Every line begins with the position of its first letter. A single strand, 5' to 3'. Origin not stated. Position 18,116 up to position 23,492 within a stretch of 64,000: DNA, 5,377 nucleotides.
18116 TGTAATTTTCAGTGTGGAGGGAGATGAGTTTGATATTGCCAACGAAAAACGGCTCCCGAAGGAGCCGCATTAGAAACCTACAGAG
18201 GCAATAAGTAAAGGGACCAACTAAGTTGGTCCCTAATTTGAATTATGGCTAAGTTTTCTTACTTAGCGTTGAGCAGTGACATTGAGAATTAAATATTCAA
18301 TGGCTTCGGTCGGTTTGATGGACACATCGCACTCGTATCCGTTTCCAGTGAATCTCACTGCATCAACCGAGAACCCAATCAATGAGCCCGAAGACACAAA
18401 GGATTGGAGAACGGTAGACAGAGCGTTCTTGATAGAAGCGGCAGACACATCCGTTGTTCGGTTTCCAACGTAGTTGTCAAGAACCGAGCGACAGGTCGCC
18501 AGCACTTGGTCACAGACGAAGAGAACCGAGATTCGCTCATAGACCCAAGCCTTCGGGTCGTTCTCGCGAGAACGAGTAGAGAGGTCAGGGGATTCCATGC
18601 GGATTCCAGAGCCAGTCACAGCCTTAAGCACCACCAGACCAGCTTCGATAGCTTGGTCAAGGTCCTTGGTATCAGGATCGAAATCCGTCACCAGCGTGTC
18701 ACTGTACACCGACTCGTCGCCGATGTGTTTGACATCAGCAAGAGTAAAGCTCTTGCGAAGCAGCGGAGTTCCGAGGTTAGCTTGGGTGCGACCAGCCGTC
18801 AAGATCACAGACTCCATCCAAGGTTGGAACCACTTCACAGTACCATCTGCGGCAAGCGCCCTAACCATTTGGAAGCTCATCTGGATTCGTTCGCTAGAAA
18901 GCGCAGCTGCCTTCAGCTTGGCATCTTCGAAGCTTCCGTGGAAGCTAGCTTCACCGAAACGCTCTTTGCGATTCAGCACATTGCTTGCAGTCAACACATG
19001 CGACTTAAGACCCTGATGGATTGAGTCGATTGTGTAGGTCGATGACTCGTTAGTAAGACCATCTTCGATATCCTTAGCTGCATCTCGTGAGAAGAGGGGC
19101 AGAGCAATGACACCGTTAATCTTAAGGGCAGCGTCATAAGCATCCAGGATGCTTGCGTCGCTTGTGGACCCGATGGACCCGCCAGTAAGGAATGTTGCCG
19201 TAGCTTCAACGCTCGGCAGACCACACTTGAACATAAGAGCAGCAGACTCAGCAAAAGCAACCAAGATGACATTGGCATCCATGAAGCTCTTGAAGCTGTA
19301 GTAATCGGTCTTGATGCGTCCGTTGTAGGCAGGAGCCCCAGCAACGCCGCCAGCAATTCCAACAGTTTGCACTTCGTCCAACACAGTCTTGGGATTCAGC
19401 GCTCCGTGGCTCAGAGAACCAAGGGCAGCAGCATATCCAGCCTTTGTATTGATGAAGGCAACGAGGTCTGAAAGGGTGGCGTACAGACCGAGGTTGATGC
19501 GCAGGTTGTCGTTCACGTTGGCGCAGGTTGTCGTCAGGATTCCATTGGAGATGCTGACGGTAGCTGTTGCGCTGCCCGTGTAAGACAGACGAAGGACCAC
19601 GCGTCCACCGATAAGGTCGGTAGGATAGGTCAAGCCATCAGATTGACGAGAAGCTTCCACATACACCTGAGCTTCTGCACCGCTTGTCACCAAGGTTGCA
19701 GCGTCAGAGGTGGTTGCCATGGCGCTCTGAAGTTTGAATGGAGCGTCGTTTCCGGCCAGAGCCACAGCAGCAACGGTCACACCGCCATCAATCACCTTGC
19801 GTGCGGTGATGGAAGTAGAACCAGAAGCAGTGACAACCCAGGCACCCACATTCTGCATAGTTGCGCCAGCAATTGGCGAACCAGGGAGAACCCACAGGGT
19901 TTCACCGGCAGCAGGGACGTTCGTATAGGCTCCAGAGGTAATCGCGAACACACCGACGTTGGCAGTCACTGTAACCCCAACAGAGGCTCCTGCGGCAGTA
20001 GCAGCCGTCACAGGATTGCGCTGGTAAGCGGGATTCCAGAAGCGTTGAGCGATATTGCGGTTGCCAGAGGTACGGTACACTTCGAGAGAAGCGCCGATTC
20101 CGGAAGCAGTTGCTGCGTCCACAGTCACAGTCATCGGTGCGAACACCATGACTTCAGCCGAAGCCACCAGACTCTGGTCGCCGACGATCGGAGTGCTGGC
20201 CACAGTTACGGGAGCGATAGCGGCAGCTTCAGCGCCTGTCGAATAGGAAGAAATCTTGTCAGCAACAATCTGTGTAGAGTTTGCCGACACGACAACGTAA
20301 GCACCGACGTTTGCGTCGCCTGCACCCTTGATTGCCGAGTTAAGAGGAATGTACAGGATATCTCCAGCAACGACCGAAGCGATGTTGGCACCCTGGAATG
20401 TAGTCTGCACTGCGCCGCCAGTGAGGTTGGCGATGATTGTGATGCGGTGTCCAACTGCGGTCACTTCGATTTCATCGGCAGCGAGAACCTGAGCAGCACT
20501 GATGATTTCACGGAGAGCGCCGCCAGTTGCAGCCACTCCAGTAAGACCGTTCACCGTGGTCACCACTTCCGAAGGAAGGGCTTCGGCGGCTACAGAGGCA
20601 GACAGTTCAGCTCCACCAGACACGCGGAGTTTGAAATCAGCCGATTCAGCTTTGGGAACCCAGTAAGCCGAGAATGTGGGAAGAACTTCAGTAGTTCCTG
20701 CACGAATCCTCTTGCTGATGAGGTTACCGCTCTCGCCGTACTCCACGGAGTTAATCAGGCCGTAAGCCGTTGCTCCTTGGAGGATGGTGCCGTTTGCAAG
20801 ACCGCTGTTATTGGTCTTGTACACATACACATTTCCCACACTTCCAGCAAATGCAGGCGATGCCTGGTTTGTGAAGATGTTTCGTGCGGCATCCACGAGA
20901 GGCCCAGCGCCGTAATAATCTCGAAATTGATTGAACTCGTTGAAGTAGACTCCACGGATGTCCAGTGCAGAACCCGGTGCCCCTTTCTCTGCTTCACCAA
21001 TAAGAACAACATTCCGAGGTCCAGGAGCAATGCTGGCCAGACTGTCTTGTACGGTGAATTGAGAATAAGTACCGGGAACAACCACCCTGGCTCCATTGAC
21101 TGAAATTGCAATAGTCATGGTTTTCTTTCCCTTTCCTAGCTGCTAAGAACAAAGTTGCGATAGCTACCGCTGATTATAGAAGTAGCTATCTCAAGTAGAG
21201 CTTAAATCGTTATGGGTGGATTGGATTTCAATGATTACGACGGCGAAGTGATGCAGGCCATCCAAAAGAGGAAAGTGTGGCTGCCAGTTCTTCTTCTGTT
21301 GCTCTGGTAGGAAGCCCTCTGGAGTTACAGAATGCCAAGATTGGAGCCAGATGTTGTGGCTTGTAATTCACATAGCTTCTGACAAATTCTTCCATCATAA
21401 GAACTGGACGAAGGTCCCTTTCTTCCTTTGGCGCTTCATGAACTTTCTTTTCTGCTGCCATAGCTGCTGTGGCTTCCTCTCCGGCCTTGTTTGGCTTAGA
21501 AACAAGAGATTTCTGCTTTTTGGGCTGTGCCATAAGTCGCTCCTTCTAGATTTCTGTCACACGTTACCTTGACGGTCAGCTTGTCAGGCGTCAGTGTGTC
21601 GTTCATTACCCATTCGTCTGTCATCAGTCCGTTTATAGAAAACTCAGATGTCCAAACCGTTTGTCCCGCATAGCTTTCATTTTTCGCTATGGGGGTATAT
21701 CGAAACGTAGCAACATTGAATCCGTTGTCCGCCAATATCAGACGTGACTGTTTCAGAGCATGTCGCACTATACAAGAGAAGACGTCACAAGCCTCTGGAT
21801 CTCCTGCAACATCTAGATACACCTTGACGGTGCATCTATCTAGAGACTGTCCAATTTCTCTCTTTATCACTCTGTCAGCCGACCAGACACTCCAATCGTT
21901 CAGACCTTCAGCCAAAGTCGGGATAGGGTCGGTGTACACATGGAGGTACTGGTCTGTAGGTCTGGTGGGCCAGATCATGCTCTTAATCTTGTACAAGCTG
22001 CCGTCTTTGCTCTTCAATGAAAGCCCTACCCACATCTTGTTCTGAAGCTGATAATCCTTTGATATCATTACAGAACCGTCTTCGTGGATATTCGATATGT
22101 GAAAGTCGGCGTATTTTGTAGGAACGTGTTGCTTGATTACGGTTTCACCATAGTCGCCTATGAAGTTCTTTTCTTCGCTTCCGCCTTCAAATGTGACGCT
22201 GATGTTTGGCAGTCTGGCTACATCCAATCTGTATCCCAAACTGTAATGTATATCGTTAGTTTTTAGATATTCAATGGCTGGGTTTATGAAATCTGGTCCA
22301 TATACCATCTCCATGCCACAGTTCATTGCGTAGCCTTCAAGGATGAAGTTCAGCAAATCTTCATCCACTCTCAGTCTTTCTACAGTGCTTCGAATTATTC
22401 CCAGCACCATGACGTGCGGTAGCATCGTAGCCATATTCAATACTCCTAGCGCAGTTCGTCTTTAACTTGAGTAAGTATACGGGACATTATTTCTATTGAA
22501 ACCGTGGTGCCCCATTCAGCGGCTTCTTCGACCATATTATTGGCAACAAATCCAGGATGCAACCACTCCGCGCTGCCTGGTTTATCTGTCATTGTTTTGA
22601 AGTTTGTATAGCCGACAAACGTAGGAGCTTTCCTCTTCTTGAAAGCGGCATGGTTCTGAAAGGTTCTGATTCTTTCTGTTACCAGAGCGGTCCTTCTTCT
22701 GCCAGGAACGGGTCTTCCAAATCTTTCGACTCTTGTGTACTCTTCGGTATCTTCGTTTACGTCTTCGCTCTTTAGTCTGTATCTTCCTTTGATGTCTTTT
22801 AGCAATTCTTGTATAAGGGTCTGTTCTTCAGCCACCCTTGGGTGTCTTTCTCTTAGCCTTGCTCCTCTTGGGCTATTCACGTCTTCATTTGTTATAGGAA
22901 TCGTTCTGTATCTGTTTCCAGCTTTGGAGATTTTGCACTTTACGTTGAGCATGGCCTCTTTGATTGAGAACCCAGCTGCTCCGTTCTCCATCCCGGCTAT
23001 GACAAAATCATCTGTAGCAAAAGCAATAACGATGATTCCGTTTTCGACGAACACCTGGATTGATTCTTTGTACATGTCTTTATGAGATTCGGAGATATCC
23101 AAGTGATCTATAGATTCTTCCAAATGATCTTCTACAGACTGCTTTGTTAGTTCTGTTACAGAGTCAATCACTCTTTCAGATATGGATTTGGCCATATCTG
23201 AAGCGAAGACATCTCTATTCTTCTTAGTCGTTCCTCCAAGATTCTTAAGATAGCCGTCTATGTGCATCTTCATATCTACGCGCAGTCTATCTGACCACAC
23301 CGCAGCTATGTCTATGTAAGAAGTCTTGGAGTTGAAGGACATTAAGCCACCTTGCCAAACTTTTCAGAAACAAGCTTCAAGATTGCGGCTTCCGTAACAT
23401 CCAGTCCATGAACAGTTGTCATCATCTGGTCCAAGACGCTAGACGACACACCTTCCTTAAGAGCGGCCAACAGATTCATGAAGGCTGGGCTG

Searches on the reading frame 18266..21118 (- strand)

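Call 11: search_protein_families(library=pfam, proteins=[window:18266-21118:-], max_evalue=0.01)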
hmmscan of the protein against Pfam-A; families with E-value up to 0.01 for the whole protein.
window:18266-21118:- (951 aa): 1 family
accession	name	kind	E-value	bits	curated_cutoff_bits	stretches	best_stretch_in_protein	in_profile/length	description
PF17482.7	Phage_sheath_1C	-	0.007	16.8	26.9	0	860-948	6-102/104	Phage tail sheath C-terminal domain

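Call 78: search_protein_families(library=phrogs, proteins=[window:18266-21118:-], max_evalue=0.001)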
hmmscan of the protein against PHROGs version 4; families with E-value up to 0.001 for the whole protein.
window:18266-21118:- (951 aa): 0 families

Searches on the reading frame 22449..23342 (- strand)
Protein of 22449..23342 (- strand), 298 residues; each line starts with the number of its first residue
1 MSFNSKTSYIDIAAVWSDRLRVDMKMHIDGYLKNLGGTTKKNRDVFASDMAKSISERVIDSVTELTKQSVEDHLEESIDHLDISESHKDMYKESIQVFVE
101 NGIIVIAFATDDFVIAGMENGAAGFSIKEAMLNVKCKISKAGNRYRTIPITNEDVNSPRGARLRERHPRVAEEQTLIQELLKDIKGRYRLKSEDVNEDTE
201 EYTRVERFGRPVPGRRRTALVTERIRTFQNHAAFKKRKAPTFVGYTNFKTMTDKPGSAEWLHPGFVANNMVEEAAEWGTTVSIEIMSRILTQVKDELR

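Call 10: search_protein_families(library=phrogs, proteins=[window:22449-23342:-], max_evalue=0.01)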
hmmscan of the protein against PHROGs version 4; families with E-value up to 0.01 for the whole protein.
window:22449-23342:- (298 aa): 1 family
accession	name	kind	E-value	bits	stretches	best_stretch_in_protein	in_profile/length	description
phrog_16819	-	unknown function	0.0072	16.8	0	58-271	23-215/239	-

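Call 11: search_protein_families(library=pfam, proteins=[window:22449-23342:-], max_evalue=0.01)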
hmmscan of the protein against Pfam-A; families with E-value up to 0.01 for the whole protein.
window:22449-23342:- (298 aa): 0 families
